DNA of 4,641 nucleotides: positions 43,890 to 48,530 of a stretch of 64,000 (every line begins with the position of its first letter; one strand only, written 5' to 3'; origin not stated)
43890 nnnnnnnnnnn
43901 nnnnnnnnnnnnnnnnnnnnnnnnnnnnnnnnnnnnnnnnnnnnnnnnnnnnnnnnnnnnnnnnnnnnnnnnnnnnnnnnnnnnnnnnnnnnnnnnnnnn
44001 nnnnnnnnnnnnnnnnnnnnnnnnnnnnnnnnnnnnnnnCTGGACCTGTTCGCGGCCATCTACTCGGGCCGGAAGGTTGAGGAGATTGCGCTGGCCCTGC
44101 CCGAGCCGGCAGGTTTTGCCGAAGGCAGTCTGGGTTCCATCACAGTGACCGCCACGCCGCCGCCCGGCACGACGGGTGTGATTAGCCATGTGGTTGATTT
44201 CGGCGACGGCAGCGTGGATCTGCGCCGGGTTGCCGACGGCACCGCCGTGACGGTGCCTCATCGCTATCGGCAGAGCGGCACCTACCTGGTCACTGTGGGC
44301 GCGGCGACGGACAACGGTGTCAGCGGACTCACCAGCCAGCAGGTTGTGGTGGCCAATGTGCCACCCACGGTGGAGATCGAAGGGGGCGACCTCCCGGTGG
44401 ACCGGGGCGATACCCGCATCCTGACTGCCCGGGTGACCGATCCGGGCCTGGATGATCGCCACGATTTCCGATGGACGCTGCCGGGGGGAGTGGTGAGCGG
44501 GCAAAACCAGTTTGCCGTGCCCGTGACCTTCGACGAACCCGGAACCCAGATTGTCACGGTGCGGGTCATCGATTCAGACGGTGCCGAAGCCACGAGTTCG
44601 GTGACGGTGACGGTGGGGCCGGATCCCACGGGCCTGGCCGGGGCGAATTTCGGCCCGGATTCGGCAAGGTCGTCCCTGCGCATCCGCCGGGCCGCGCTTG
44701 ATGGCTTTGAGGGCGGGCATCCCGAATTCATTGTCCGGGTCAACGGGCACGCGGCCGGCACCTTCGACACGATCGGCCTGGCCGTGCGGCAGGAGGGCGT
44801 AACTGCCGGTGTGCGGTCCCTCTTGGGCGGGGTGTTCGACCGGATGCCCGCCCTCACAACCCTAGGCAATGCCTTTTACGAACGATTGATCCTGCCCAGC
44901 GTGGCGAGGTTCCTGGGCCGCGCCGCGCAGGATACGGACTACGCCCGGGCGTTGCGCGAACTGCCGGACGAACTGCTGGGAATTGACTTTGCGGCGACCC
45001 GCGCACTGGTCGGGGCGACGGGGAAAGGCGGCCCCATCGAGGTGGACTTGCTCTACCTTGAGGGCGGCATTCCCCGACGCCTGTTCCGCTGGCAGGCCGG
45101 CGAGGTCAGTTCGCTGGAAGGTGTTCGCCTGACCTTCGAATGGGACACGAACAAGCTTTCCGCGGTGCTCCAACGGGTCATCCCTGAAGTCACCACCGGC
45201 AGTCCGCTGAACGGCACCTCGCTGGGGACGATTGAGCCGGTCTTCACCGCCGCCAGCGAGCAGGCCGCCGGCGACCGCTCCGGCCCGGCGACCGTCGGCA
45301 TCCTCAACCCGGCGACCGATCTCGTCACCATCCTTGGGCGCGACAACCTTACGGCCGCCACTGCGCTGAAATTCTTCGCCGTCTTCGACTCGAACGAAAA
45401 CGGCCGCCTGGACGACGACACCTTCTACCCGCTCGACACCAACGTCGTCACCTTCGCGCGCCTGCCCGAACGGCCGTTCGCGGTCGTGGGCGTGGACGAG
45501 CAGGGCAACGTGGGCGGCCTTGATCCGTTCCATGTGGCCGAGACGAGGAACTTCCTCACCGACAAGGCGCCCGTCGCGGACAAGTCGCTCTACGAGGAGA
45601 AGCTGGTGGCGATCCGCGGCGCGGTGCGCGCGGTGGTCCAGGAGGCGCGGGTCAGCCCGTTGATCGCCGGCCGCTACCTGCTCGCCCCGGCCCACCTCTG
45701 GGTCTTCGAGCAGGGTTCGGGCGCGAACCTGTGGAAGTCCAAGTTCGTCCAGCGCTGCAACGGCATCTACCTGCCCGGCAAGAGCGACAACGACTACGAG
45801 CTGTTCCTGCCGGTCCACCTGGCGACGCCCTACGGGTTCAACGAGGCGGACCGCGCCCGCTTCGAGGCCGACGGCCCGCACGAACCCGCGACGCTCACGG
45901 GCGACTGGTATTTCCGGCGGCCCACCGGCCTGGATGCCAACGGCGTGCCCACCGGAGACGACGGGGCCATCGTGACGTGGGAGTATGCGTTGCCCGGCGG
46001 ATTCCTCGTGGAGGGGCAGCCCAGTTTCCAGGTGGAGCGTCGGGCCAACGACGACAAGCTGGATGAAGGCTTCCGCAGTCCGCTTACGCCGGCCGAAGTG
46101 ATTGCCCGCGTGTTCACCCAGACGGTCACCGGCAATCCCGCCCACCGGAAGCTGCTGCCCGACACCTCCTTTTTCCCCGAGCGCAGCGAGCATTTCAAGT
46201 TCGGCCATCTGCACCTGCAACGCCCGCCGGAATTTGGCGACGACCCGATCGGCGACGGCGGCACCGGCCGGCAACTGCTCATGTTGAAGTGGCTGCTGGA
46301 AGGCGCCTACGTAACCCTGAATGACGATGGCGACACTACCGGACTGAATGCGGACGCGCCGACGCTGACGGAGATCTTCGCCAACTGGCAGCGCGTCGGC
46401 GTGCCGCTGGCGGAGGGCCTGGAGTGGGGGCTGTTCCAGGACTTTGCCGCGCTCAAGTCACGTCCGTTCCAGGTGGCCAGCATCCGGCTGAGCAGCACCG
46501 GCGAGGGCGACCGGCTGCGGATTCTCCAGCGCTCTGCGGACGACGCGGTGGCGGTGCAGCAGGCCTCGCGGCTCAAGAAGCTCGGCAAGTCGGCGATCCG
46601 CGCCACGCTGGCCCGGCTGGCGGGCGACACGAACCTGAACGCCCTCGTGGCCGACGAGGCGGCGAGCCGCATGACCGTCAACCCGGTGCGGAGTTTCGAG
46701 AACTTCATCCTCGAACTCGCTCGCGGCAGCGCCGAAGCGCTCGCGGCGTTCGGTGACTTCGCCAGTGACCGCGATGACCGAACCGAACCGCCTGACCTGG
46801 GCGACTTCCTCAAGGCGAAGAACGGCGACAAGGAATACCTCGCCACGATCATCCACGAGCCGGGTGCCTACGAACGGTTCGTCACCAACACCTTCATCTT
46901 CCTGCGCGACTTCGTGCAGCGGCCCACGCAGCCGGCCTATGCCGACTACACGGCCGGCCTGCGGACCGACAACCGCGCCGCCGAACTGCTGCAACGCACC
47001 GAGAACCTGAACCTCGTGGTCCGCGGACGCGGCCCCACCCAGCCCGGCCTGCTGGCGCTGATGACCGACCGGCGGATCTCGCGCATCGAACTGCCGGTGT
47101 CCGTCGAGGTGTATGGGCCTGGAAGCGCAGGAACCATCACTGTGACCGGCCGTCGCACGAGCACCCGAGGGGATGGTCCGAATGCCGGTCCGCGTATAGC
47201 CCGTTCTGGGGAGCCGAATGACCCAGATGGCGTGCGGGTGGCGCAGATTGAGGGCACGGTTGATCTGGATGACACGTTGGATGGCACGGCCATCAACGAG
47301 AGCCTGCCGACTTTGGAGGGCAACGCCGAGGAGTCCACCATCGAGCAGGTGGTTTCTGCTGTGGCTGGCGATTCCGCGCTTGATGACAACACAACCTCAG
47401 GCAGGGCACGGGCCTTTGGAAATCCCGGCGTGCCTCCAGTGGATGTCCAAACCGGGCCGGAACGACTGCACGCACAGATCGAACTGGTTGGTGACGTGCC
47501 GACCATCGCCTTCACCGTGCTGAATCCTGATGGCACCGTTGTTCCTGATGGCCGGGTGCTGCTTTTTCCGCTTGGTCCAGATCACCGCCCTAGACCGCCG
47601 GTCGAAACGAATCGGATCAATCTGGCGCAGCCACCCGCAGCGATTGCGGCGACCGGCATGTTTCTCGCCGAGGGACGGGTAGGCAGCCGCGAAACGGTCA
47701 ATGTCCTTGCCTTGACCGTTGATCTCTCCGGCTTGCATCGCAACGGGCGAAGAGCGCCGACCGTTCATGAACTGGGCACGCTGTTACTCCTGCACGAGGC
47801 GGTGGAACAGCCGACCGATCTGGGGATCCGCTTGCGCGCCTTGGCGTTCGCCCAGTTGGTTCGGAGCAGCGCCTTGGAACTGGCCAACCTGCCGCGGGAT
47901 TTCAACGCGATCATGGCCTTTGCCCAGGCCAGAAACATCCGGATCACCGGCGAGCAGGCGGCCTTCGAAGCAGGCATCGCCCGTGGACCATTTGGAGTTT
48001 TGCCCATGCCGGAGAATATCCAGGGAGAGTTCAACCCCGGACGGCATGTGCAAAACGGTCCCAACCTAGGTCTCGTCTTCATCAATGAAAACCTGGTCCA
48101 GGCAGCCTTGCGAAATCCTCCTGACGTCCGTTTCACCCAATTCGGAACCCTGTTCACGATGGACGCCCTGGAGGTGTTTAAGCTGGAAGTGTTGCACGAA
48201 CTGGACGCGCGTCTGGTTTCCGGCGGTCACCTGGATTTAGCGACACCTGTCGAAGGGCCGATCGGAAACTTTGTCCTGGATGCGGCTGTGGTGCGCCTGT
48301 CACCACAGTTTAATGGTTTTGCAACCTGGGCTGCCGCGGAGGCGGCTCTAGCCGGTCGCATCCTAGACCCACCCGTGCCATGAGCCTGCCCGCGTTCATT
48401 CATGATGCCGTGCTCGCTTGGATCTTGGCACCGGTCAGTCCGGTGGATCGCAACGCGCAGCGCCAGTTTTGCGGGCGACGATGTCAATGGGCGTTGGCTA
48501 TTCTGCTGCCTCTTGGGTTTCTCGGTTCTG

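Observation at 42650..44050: LCAT/PDAT-type lipase-acyltransferase domain with a complete motif set embedded in a 4,098-aa surface protein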

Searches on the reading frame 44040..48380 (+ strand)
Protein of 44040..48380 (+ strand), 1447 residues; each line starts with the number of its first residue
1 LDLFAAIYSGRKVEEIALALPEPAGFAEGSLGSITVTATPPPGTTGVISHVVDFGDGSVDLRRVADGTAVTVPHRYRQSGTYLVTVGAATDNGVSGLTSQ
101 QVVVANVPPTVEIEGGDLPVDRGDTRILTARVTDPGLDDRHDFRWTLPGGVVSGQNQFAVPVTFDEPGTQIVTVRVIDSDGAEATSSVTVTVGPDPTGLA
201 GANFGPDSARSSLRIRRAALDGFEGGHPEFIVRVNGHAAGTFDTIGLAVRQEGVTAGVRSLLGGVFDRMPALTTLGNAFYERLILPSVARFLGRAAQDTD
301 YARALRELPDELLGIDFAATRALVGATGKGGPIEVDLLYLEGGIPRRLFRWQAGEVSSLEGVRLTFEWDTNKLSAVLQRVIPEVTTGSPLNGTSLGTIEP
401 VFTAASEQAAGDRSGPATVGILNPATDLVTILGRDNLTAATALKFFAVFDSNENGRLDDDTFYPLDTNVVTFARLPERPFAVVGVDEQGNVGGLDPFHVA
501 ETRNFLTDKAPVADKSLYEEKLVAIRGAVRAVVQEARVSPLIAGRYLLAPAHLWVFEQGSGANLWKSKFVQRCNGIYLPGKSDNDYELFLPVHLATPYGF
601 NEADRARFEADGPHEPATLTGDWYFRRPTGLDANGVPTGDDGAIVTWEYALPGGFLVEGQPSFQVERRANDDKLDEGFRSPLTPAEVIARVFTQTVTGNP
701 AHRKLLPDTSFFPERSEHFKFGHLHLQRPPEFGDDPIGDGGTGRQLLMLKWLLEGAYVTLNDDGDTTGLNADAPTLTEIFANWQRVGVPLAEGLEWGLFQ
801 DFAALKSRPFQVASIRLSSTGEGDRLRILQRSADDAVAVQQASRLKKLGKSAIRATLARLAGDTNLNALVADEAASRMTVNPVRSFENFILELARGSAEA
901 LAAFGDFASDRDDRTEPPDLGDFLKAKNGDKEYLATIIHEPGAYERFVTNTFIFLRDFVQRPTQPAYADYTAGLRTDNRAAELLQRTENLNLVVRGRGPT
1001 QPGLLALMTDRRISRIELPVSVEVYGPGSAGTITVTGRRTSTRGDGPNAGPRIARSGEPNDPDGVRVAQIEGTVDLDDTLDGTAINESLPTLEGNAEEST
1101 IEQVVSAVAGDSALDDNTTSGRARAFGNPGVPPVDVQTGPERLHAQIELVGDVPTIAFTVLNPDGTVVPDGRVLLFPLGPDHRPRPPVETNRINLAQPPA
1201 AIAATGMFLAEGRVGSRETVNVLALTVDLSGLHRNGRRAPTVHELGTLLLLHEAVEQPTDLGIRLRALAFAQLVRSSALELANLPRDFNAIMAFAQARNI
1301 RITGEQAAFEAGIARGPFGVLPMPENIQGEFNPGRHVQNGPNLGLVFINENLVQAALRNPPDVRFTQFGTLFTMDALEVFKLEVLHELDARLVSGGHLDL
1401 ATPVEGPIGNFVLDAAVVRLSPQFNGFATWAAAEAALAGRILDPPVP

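Call 29: search_solved_structures(query=window:44040-48380:+, max_evalue=0.1)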
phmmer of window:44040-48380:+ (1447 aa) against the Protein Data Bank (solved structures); distinct sequences matched with E-value up to 0.1: 1.
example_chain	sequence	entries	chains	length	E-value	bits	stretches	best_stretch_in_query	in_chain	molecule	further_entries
5xpw_A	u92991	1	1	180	0.00049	20.9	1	73-173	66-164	amphioxus IgVJ-C2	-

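Call 39: find_homologous_proteins(query=window:44640-48380:+, max_evalue=0.001)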
Query window:44640-48380:+ (1247 aa): 7 proteins with E <= 0.001 among 8000 candidates.
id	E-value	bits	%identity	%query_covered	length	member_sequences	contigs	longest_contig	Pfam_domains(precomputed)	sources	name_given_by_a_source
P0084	0.0e+0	1113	56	77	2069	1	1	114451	PF00801.27,PF19872.5,PF18911.7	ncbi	-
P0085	0.0e+0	1108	55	75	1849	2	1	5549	PF18911.7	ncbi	ncbi:MAG TPA: hypothetical protein VI282_00470, partial [Verrucomicrobiae bacterium]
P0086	0.0e+0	1078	60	66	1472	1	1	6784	-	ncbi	ncbi:MAG: hypothetical protein ACO1QB_13235 [Verrucomicrobiales bacterium]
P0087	0.0e+0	1068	56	72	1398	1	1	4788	-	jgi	jgi:hypothetical protein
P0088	3.2e-202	693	62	43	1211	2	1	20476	-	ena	-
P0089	2.0e-196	673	59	44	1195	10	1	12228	-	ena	-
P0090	9.1e-108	380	35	59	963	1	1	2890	PF00801.27,PF18911.7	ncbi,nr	ncbi:MAG TPA: PKD domain-containing protein, partial [Verrucomicrobiae bacterium]|nr:PKD domain-cont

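Call 40: find_encoding_contigs(protein=P0084, flank=10000, max_places=3)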
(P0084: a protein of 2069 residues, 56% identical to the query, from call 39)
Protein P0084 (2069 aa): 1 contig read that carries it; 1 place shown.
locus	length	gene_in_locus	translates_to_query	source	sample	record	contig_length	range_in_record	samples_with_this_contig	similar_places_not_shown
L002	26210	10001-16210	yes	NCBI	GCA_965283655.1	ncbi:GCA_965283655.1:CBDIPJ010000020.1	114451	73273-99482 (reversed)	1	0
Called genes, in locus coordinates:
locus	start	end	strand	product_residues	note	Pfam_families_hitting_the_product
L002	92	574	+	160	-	PF06983:3-dmu-9_3-mt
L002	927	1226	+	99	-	-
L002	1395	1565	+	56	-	-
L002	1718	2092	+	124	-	PF10990:DUF2809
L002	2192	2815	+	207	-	-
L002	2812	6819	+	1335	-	PF13205:Big_5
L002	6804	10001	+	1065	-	-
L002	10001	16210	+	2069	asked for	PF00801:PKD (faint), PF18911:PKD_4 (faint), PF19872:DUF6345 (weak)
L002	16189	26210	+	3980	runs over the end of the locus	PF09430:EMC7_beta-sandw (faint), PF13620:CarboxypepD_reg (weak), PF13620:CarboxypepD_reg, PF13205:Big_5, PF17803:Cadherin_4, PF17892:Cadherin_5, PF17963:Big_9, PF13385:Laminin_G_3, +6 more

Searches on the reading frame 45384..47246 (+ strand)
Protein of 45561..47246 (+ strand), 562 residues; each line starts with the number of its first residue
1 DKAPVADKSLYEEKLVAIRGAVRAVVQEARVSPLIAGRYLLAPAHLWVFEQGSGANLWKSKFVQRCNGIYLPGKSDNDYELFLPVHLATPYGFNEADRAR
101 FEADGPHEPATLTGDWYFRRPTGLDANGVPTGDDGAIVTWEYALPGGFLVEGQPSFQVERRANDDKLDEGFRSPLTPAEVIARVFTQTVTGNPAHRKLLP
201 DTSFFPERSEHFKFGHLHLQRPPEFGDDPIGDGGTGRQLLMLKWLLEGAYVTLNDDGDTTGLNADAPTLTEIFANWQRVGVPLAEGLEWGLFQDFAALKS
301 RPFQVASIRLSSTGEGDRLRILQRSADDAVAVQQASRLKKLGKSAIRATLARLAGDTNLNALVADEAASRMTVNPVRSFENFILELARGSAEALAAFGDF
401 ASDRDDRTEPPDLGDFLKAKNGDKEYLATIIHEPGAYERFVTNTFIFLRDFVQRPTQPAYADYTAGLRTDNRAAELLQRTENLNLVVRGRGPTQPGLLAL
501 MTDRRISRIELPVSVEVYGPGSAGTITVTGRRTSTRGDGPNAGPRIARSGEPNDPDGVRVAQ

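Call 67: predict_structure(alignment_id=A3)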
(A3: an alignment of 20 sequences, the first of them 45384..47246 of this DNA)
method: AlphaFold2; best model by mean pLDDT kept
length: 621 residues; sequences in the alignment: 20
mean_pLDDT: 79.8   pTM: 0.79
mean pLDDT of the five models: 79.8, 79.6, 79.1, 78.6, 77.2
residues with pLDDT >= 90: 326; 70-90: 136; 50-70: 54; < 50: 105
segments of 3 or more residues with pLDDT < 50: 1-8, 17-31, 45-54, 372-385, 567-621
pLDDT, mean of each block of 10 residues (from residue 1): 45 48 42 54 48 55 71 94 94 90 94 91 87 90 94 96 94 95 97 95 90 94 90 94 94 91 94 93 68 81 95 84 92 95 95 91 65 45 56 89 96 94 90 83 92 92 83 93 84 86 96 97 95 94 89 86 55 41 44 34 33 33 31
secondary structure, 60 per line:
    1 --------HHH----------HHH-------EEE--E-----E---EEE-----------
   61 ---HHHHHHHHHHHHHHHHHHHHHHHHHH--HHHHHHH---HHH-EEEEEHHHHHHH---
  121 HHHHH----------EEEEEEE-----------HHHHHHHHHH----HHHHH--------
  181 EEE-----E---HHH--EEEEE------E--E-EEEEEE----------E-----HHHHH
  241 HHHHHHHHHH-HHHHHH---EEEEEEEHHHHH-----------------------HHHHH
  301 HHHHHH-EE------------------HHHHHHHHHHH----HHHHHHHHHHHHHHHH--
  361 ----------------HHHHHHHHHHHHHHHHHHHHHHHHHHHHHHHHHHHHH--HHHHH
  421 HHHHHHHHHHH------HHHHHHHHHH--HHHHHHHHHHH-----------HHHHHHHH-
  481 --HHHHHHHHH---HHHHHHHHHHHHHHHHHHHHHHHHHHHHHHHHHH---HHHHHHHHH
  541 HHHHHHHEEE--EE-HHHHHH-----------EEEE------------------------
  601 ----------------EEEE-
elements in order: E32-34 E47-49 H64-89 H92-98 E106-110 H111-117 H121-125 E136-142 H154-163 H168-172 E181-183 E198-202 E214-219 H236-250 H252-257 E261-267 H268-272 H296-306 H328-338 H343-358 H377-413 H416-431 H438-447 H450-460 H472-479 H483-491 H495-528 H532-547 E548-550 H556-561 E573-576 E617-620
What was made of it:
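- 45564..47066 (+): The most conserved part of the family outside the lipase, aa about 3160-3660. Invariant motifs are EQG(S/T)G..W, SD.D(Y/F), F..R and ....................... The fold is a confidently modelled mixed alpha/beta part plus long helices, with no known relative. Model with pLDDT about 90 over residues 70-560 (call 67).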

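Call 70: fold_search(model_id=the predicted structure, library=pdb)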
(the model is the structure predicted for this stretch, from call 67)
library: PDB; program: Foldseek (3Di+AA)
matches with E <= 10: 161; with E <= 0.001: 0
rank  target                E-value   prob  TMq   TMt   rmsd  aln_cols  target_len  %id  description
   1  9zjv_B                9.4e-01  0.04  0.09  0.08  33.4       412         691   12  Human sterile alpha motif domain-containing protein 9 (SAMD9), asymmetric dimer "wing" shape (released 2026-02-25)
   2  8f6t                  1.2e+00  0.03  0.06  0.08  18.5       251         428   11  Cryo-EM structure of alkane 1-monooxygenase AlkB-AlkG complex from Fontimonas thermophila (released 2023-04-05)
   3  6ui1_A                1.5e+00  0.06  0.07  0.05  29.4       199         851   11  Crystal structure of BoNT/A-LCHn domain in complex with VHH ciA-D12, ciA-B5, and ciA-H7 (released 2020-03-04)
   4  9f25                  1.6e+00  0.07  0.07  0.05  27.5       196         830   10  Cryo-EM structure of Botulinum neurotoxin A LC-HN domain (released 2025-03-12)
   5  5y2o_B                1.6e+00  0.03  0.07  0.12  22.6       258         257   14  Structure of PPARgamma ligand binding domain-pioglitazone complex (released 2017-12-20)
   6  6hc2_A                1.7e+00  0.05  0.08  0.12  23.5       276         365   14  Crystal structure of NuMA/LGN hetero-hexamers (released 2019-05-29)
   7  7rqy_A                1.8e+00  0.03  0.10  0.11  22.8       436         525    8  Cryo-EM structure of the full-length TRPV1 with RTx at 25 degrees Celsius, in an open state, class B (released 2022-06-01)
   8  9n70_ST               1.8e+00  0.02  0.08  0.08  27.4       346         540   10  SSU processome maturation and disassembly, State E (released 2025-11-05)
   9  6ul6_A                2.1e+00  0.04  0.07  0.05  29.5       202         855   10  Crystal Structure of BoNT/A-LCHn domain in complex with VNA ciA-D12/11/ciA-B5 and VHH ciA-H7 (released 2020-03-04)
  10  5vtl                  2.2e+00  0.03  0.06  0.16  24.5       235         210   13  Structure of metacyclic invariant surface protein , Tb427.07.360, from Trypanosoma brucei. (released 2018-08-08)
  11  6grj_H                2.3e+00  0.06  0.09  0.14  38.6       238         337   11  Structure of the AhlB pore of the tripartite alpha-pore forming toxin, AHL, from Aeromonas hydrophila. (released 2019-07-03)
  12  1xb7_A                2.4e+00  0.06  0.10  0.20  19.0       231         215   14  X-ray structure of ERRalpha LBD in complex with a PGC-1alpha peptide at 2.5A resolution (released 2004-09-14)
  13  8ii8                  2.6e+00  0.08  0.11  0.22  14.4       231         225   12  X-ray crystal structure of pink-colored protein from Pleurotus salmoneostramineus in complex with natural chromophore (released 2024-08-14)
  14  9ea9_A                2.6e+00  0.05  0.07  0.04  24.9       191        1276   12  Crystal structure of BoNT/A-NTNH-HA70 -VHH_F12-VHH_H7-Fab_NTNH complex (released 2025-09-17)
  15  9arl_A                2.8e+00  0.04  0.08  0.04  27.8       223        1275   11  CryoEM structure of BoNT-NTNH-OrfX2 complex from Clostridium botulinum strain A1-ST7B, major class (released 2025-01-22)
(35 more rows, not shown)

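Call 79: search_protein_families(library=pfam, proteins=[window:45561-47246:+], max_evalue=5)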
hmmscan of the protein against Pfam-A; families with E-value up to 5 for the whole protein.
window:45561-47246:+ (562 aa): 0 families
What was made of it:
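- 45564..47066 (+): No Pfam hit (call 79).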

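Call 88: fold_search(model_id=the predicted structure, library=viral)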
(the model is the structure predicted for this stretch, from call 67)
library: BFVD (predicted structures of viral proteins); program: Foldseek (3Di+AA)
matches with E <= 10: 96; with E <= 0.001: 0
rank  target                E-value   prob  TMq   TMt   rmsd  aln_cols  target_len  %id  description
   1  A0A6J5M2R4            7.7e-02  0.18  0.11  0.17  20.6       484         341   10  Uncharacterized protein [uncultured Caudovirales phage]
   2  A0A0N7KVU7            2.7e-01  0.10  0.08  0.15  29.2       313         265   13  (no name in the UniProt tables at hand)
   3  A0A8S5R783            3.4e-01  0.10  0.08  0.13  20.2       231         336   12  Uncharacterized protein [virus sp. cthq354]
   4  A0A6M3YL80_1          3.7e-01  0.07  0.07  0.05  24.4       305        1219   12  (no name in the UniProt tables at hand)
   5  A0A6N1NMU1            4.2e-01  0.09  0.09  0.14  15.3       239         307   12  Putative orfan [Tupanvirus soda lake]
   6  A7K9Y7                5.3e-01  0.16  0.12  0.19  12.9       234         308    9  Uncharacterized protein Z727R [Chlorovirus heliozoae]
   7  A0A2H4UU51            1.5e+00  0.09  0.08  0.26  20.5       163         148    8  Uncharacterized protein [Bodo saltans virus]
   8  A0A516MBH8            1.5e+00  0.02  0.09  0.06  24.3       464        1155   11  (no name in the UniProt tables at hand)
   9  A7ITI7                1.8e+00  0.14  0.15  0.25  10.9       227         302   10  Uncharacterized protein M107R [Paramecium bursaria Chlorella virus MT325]
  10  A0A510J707            1.9e+00  0.06  0.10  0.13  28.0       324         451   15  Envelope glycoprotein M [pteropodid alphaherpesvirus 2]
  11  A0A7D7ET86            1.9e+00  0.04  0.09  0.11  17.7       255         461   13  (no name in the UniProt tables at hand)
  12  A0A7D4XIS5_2          1.9e+00  0.03  0.08  0.06  25.3       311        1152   14  (no name in the UniProt tables at hand)
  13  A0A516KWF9            2.0e+00  0.02  0.08  0.06  30.0       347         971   13  (no name in the UniProt tables at hand)
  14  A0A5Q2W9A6            2.1e+00  0.07  0.09  0.07  17.5       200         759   12  (no name in the UniProt tables at hand)
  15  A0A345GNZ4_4          2.2e+00  0.03  0.06  0.04  21.3       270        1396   12  (no name in the UniProt tables at hand)
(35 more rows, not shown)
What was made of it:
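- Tried and rejected: The best were E 0.94 in the PDB and 0.077 in BFVD (calls 70, 88).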

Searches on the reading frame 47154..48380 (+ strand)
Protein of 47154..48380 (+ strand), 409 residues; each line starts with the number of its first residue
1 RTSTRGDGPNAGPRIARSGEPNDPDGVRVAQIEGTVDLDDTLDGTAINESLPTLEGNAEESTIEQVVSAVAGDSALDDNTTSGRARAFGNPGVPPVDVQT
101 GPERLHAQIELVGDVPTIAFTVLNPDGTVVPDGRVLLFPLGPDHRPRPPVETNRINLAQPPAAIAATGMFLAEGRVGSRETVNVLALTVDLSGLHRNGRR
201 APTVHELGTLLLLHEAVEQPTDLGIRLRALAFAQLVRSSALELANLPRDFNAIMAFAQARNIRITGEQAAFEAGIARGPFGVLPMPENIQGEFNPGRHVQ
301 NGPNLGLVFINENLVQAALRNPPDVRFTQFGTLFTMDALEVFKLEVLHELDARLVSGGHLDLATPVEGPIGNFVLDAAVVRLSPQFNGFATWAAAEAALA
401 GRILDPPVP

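Call 63: search_protein_families(library=pfam, proteins=[window:47154-48380:+], max_evalue=1)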
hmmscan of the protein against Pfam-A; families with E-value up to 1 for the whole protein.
window:47154-48380:+ (409 aa): 0 families

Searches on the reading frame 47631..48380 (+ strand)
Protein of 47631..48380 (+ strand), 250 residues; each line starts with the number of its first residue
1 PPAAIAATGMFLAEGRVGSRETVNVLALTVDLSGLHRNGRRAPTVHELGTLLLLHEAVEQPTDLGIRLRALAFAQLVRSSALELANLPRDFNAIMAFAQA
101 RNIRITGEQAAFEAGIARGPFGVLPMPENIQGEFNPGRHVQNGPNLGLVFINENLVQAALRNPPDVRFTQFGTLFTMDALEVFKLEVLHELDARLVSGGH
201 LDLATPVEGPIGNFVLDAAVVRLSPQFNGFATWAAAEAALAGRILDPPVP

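Call 82: search_solved_structures(query=A5, max_evalue=10, show_alignments=1)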
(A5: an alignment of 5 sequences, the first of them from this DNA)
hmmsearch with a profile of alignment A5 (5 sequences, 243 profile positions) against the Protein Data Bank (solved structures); distinct sequences matched with E-value up to 10: 2.
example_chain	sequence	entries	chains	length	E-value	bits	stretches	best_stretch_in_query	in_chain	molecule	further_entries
4zmh_A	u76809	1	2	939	2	10.9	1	32-103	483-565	Uncharacterized protein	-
9eom_A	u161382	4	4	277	3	10.3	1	31-123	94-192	Membrane-associated protein Vipp1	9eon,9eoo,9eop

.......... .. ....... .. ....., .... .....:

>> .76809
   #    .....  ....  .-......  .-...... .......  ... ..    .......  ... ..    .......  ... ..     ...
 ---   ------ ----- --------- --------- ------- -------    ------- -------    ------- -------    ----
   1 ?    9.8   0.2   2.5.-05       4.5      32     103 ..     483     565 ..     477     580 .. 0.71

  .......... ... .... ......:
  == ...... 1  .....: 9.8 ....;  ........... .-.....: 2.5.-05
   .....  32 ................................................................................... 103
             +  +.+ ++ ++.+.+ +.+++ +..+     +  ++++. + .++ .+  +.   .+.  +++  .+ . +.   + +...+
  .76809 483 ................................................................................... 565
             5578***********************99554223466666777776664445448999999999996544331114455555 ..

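Call 83: find_homologous_proteins(query=A5, max_evalue=0.001)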
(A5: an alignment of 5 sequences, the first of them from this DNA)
Query A5 (5 sequences): 8000 candidates shared short words with the query, none scored E <= 0.001.
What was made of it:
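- Tried and rejected: A word-index homology search with the class-B tail alignment returned nothing (call 83).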
